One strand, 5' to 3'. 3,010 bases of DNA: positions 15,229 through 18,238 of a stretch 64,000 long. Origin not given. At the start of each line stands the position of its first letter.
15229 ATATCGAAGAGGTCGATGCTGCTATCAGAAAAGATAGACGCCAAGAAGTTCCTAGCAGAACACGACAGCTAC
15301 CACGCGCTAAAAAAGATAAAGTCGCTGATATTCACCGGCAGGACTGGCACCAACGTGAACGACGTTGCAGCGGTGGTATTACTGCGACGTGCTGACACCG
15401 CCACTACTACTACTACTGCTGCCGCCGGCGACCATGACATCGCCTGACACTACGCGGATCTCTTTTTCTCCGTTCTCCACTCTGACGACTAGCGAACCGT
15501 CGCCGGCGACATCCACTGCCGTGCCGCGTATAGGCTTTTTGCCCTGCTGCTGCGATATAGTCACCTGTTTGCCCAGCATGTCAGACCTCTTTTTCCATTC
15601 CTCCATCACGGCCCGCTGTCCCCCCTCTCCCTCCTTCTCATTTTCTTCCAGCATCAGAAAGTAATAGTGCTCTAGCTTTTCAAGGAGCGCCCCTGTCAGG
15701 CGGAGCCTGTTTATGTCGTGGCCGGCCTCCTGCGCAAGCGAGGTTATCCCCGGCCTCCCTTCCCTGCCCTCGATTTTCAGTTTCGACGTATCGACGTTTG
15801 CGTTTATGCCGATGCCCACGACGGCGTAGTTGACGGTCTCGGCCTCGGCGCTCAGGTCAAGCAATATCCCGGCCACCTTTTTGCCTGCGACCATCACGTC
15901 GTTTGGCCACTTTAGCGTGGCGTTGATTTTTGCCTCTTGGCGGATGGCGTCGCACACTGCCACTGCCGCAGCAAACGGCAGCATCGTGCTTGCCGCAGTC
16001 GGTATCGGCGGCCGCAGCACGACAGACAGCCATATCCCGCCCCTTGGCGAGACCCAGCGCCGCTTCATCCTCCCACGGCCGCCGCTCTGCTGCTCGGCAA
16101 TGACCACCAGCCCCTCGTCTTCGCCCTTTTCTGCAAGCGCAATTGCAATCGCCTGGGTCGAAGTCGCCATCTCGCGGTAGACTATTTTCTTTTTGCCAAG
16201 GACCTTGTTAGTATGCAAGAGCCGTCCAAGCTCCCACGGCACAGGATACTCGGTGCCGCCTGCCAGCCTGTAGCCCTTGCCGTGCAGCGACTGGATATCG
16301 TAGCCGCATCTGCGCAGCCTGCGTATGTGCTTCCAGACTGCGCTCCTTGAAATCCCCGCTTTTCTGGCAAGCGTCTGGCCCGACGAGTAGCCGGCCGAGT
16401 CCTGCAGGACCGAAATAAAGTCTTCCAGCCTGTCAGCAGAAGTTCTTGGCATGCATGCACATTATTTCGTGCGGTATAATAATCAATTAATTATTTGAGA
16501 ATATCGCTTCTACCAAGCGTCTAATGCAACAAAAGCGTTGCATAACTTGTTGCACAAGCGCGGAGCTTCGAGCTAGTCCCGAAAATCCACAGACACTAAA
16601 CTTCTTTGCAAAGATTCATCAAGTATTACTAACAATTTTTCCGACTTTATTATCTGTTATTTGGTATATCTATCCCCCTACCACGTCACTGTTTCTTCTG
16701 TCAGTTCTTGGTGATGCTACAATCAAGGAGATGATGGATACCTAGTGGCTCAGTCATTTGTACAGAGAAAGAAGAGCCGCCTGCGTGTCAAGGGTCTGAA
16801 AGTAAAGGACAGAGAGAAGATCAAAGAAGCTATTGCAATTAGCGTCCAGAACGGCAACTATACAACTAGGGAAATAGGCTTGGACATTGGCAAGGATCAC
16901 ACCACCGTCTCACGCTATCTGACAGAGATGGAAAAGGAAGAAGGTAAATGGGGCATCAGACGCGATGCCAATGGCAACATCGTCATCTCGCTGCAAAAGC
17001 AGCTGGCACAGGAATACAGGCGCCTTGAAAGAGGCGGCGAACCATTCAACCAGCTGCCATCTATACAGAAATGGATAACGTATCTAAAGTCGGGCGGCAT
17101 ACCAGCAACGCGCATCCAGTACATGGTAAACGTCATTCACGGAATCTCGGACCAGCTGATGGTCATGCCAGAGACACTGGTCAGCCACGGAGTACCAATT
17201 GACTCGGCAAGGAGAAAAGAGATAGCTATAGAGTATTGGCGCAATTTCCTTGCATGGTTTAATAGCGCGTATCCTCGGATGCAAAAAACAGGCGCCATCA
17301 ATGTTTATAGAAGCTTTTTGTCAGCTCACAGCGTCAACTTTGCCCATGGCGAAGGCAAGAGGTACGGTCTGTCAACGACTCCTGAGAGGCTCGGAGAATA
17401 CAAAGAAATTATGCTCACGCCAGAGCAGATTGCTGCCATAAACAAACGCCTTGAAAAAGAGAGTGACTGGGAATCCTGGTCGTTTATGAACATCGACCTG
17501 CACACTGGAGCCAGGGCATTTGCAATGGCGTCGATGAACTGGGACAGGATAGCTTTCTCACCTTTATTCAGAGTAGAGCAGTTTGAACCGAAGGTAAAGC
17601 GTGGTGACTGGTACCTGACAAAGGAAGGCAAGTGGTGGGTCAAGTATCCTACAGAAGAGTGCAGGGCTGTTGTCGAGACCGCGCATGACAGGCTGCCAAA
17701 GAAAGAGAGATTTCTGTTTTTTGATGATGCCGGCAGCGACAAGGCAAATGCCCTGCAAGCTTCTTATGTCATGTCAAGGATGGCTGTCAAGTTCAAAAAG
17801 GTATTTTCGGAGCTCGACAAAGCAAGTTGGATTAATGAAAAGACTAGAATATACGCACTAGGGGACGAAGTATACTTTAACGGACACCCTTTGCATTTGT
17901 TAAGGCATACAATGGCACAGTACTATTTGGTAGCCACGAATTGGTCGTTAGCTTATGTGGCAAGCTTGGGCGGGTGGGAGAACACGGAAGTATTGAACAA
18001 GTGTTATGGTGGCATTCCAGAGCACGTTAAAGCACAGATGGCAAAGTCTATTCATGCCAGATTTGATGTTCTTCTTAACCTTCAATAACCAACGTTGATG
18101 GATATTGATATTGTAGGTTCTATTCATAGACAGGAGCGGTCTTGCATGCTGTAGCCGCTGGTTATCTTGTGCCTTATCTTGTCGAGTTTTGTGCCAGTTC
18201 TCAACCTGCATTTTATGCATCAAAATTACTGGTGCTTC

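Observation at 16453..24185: Integrase-led low-GC block encoding CBS, sHsp, USP, sHsp, small TM and Cdc48: candidate archaeal counterpart of bacterial heat-resistance/protein-quality-control islands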

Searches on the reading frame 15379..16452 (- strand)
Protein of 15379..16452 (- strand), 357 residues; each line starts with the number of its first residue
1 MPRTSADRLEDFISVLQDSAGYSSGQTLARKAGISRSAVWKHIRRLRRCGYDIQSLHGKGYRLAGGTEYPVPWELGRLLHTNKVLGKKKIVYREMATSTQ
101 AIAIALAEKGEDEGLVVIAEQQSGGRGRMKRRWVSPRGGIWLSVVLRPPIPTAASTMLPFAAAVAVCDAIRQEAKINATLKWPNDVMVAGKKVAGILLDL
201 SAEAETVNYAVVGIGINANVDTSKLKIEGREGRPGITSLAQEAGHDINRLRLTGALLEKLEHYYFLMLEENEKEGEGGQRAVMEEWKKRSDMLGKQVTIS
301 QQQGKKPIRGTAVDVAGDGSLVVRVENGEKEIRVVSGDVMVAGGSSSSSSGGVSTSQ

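Call 5: search_protein_families(library=pfam, proteins=[window:15379-16452:-], max_evalue=0.01)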
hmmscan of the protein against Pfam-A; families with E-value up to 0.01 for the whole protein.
window:15379-16452:- (357 aa): 6 families
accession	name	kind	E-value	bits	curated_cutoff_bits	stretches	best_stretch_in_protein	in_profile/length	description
PF03099.24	BPL_LplA_LipB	-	8e-22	78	21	1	106-217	16-133/133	Biotin/lipoate A/B protein ligase family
PF08279.18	HTH_11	-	3.6e-14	52.8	25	1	8-62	1-55/55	HTH domain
PF16917.10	BPL_LplA_LipB_2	-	4.4e-09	36.6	27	1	102-287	19-182/183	Biotin/lipoate A/B protein ligase family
PF02237.23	BPL_C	-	1.7e-06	28.3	21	1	293-339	2-45/48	Biotin protein ligase C terminal domain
PF13412.12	HTH_24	-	8.1e-06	25.8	21.9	1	15-51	11-46/48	Winged helix-turn-helix DNA-binding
PF13730.12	HTH_36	-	0.0074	16.5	25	0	26-51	29-54/55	Helix-turn-helix domain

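Call 48: find_encoding_contigs(protein=window:15379-16452:-, flank=8000, max_places=6)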
Protein window:15379-16452:- (357 aa): 2 contigs read that carry it; 2 places shown.
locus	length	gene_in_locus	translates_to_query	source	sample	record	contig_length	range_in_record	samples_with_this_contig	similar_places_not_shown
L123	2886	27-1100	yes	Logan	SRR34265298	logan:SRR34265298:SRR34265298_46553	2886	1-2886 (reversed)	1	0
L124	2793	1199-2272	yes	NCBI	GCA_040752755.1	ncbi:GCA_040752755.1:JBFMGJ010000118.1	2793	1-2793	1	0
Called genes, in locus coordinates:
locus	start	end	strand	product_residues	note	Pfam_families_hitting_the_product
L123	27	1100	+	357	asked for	PF08279:HTH_11, PF13412:HTH_24 (weak), PF16917:BPL_LplA_LipB_2, PF03099:BPL_LplA_LipB, PF02237:BPL_C (weak)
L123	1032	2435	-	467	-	PF13660:DUF4147, PF05161:MOFRL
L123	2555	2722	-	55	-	-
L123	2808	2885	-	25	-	?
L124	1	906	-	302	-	?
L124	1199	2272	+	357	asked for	PF08279:HTH_11, PF13412:HTH_24 (weak), PF16917:BPL_LplA_LipB_2, PF03099:BPL_LplA_LipB, PF02237:BPL_C (weak)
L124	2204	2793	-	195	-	PF05161:MOFRL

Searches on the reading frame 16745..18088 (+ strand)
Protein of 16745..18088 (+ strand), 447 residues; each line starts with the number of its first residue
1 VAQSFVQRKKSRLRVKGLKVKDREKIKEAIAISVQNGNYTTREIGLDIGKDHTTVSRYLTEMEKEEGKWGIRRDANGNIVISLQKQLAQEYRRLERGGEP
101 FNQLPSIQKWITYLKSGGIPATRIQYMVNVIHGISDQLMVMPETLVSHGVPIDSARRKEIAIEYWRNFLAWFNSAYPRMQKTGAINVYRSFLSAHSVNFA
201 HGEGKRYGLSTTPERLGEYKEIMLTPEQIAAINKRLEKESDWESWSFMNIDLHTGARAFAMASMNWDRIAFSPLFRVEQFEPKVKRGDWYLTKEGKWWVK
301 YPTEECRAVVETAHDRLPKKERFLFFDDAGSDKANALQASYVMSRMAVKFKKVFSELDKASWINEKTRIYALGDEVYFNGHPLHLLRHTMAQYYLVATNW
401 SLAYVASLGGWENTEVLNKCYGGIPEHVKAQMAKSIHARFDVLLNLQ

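Call 5: search_protein_families(library=pfam, proteins=[window:16745-18088:+], max_evalue=0.01)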
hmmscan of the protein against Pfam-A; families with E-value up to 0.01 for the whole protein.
window:16745-18088:+ (447 aa): 2 families
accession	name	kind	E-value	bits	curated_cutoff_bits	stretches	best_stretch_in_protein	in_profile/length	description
PF00589.27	Phage_integrase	-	0.00011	22.4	27.1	1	224-419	3-163/172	Phage integrase family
PF13936.12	HTH_38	-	0.0028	17.8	27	0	17-59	4-41/44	Helix-turn-helix domain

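Call 29: find_related_loci(query=window:16745-18088:+, collection=metagenome_contigs, flank=10000)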
Query window:16745-18088:+ (447 aa) in metagenome_contigs; peptide patterns used: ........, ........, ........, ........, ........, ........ (x = any residue, [..] = any of these).
91 stretches matched a pattern; 30 encode a relative of the query (tblastn E <= 1e-3); 29 distinct loci.
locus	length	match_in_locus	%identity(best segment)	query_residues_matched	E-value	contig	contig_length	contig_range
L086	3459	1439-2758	80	1-444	0e+0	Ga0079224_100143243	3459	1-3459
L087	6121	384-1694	81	8-446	0e+0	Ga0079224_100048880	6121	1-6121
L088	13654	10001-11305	81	6-443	0e+0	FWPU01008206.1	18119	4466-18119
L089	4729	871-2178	80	6-445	0e+0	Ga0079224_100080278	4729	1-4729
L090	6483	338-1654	79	1-443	0e+0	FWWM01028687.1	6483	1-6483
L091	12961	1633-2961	80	1-446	0e+0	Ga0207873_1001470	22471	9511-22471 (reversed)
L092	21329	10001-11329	80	1-446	0e+0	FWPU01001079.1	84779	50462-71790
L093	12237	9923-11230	79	6-443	0e+0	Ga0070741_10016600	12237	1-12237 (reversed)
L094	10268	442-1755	79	1-443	0e+0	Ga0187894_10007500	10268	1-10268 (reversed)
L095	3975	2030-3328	79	8-443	0e+0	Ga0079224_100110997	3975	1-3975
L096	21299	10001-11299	79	8-444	0e+0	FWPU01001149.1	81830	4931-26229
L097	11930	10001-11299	79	8-444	0e+0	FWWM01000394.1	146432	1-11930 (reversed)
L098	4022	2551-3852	76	6-443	0e+0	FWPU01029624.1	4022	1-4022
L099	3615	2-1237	78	28-443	0e+0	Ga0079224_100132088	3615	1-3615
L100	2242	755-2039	78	1-443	0e+0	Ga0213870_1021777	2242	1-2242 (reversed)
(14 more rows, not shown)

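Call 30: find_related_loci(query=window:16745-18088:+, collection=viral_contigs, flank=10000)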
Query window:16745-18088:+ (447 aa) in viral_contigs; peptide patterns used: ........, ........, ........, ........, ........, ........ (x = any residue, [..] = any of these).
2 stretches matched a pattern, but none encodes a relative of the query by tblastn (E <= 1e-3).

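Call 49: search_solved_structures(query=window:16745-18088:+, max_evalue=1, show_alignments=2)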
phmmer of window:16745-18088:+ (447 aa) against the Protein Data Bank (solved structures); distinct sequences matched with E-value up to 1: 0.

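Call 50: find_homologous_proteins(query=window:16745-18088:+, max_evalue=0.00001)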
Query window:16745-18088:+ (447 aa): 78 proteins with E <= 0.00001 among 3606 candidates.
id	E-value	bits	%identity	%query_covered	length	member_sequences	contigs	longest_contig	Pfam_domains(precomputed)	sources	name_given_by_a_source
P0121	3.5e-269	911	86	99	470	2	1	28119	-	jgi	jgi:hypothetical protein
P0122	4.5e-260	881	85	99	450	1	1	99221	-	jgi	jgi:integrase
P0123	2.4e-259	878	84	99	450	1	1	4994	-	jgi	jgi:hypothetical protein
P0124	8.5e-257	870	84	99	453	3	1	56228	-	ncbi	-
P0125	1.2e-256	870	83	99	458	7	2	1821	-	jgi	-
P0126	2.2e-256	869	84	99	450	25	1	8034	-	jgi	jgi:integrase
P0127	2.3e-255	865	83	99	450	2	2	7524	-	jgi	jgi:DNA-binding MarR family transcriptional regulator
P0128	2.6e-255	865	83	99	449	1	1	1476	-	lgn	-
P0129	2.8e-255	865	83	99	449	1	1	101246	-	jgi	jgi:integrase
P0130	8.5e-255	863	83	100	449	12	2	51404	PF00589.28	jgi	jgi:integrase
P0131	3.6e-254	861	83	99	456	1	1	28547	-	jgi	-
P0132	1.2e-253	860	82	99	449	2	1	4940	-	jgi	jgi:integrase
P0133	1.2e-253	860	82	99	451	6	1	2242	-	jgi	jgi:integrase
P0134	1.2e-252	856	82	99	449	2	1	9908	-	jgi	-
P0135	1.1e-251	853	80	99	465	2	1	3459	-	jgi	-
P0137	2.0e-251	852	82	99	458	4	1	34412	PF00589.28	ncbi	ncbi:MAG: tyrosine-type recombinase/integrase [Nitrososphaera sp.]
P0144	4.9e-249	844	78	99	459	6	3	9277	PF00589.28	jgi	jgi:hypothetical protein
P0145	5.2e-249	844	82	98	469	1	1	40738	PF00589.28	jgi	jgi:integrase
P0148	7.4e-249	844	81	99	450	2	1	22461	PF00589.28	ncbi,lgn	-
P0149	1.5e-248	843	79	99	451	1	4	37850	PF00589.28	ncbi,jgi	jgi:integrase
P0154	1.5e-247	840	82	96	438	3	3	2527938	-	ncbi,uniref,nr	ncbi:hypothetical protein [Nitrososphaera viennensis]|uniref:Integrase family protein n=1 Tax=Nitros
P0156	3.3e-247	838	80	98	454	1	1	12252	PF00589.28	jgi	jgi:hypothetical protein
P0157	5.0e-247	838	80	100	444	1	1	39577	PF00589.28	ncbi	-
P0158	7.4e-247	837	81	98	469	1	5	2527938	-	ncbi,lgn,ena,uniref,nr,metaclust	ncbi:hypothetical protein [Nitrososphaera viennensis]|uniref:Integrase family protein n=2 Tax=Nitros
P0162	3.0e-245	832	79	99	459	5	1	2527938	-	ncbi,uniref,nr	ncbi:putative integrase family protein [Nitrososphaera viennensis EN76]|uniref:Putative integrase fa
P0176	1.7e-212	724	79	85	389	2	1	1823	PF00589.28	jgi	jgi:integrase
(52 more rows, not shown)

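Call 51: list_cluster_members(proteins=[P0154, P0158, P0162])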
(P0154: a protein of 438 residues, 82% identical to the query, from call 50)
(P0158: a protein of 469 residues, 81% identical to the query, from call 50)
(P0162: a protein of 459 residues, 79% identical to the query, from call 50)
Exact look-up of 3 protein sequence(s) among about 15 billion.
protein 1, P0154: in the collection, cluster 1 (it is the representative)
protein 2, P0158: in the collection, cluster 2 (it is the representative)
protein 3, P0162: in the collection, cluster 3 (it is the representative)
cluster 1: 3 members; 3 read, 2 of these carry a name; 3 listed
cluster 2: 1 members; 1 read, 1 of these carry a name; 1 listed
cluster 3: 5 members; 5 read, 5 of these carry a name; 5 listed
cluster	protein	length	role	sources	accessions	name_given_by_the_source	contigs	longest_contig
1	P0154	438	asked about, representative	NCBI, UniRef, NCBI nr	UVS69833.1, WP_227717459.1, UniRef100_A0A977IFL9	hypothetical protein [Nitrososphaera viennensis] | Integrase family protein n=1 Tax=Nitrososphaera viennensis TaxID=1034015 ...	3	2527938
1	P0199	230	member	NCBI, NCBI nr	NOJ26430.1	MAG: hypothetical protein DA330_00250 [Nitrososphaera sp.] | hypothetical protein [Nitrososphaera sp.]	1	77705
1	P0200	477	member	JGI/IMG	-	-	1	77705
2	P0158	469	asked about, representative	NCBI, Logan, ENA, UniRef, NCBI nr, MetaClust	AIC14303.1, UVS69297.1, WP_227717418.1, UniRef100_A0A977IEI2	hypothetical protein [Nitrososphaera viennensis] | Integrase family protein n=2 Tax=Nitrososphaera viennensis TaxID=1034015 ... | status=active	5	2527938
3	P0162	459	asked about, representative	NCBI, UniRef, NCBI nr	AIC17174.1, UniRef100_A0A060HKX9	putative integrase family protein [Nitrososphaera viennensis EN76] | Putative integrase family protein n=2 Tax=Nitrososphaera viennensis TaxID=1034015 ...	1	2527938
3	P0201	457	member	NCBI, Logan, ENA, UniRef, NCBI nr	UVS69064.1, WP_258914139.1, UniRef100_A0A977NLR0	hypothetical protein NWT39_14300 [Nitrososphaera viennensis] | Integrase family protein n=1 Tax=Nitrososphaera viennensis TaxID=1034015 ... | hypothetical protein [Nitrososphaera viennensis]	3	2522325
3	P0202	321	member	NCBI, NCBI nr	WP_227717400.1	hypothetical protein [Nitrososphaera viennensis]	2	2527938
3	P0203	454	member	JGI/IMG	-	hypothetical protein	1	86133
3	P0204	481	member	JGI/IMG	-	hypothetical protein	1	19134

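Call 53: find_encoding_contigs(protein=P0162, flank=10000, max_places=1)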
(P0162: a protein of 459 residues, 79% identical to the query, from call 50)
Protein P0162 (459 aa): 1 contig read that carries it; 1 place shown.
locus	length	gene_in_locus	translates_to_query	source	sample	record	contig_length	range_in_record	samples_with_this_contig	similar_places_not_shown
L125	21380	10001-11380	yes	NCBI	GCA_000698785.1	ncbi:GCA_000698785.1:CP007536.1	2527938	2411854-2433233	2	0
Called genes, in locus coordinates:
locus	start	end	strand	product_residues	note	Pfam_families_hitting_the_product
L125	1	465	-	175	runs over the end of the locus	PF01243:PNPOx_N, PF12900:Pyridox_ox_2 (weak)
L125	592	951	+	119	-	PF00355:Rieske, PF13806:Rieske_2 (weak), PF22543:Rieske_4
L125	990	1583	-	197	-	PF00583:Acetyltransf_1, PF13673:Acetyltransf_10 (weak), PF13508:Acetyltransf_7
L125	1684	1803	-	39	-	-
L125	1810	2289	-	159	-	PF06983:3-dmu-9_3-mt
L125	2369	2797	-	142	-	PF10604:Polyketide_cyc2 (weak), PF08327:AHSA1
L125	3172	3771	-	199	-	-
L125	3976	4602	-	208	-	-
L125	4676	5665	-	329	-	-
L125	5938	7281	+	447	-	-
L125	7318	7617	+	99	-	-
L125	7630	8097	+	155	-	-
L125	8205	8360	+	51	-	-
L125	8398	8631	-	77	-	-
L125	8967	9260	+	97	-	-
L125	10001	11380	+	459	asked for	-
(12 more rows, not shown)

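Call 54: find_encoding_contigs(protein=P0158, flank=10000, max_places=1)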
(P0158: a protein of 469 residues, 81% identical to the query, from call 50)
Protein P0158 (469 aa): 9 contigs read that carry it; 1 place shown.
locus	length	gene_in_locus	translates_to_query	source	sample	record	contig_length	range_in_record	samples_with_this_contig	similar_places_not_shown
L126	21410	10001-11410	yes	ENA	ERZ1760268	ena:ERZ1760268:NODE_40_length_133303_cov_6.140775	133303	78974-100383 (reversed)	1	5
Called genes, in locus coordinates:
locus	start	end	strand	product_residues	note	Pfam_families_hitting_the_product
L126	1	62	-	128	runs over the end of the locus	PF13577:SnoaL_4 (weak), PF12680:SnoaL_2 (weak), PF14534:DUF4440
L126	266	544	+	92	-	-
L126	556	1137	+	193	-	-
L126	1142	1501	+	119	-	-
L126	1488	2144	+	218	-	-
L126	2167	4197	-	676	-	PF01978:TrmB (faint), PF14394:DUF4423 (faint), PF00382:TFIIB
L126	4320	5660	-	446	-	PF03130:HEAT_PBS (faint), PF13646:HEAT_2 (weak)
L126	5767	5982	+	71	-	-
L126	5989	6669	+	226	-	-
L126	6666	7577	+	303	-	-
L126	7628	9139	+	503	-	-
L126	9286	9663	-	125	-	-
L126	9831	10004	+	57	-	-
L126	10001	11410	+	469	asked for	-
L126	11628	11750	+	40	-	-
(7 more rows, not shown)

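Call 62: search_solved_structures(query=A1, max_evalue=10, show_alignments=1)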
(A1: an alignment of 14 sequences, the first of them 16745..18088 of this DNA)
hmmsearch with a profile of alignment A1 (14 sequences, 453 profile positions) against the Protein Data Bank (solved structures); distinct sequences matched with E-value up to 10: 1.
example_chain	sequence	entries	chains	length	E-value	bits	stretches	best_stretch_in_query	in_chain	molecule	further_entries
2mux_A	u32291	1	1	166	1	11.2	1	14-71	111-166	Ubiquitin carboxyl-terminal hydrolase 25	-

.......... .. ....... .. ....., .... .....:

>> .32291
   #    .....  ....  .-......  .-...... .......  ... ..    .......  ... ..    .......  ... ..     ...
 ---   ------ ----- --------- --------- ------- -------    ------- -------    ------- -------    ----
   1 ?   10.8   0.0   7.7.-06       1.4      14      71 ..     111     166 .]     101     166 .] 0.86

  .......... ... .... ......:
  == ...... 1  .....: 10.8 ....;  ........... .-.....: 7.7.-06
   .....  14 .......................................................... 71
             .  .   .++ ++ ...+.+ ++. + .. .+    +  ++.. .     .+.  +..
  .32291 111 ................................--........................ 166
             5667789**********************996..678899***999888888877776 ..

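Call 64: search_protein_families(library=ncbifam, proteins=[window:16745-18088:+], max_evalue=0.001)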
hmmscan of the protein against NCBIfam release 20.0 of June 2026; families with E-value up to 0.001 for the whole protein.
window:16745-18088:+ (447 aa): 0 families
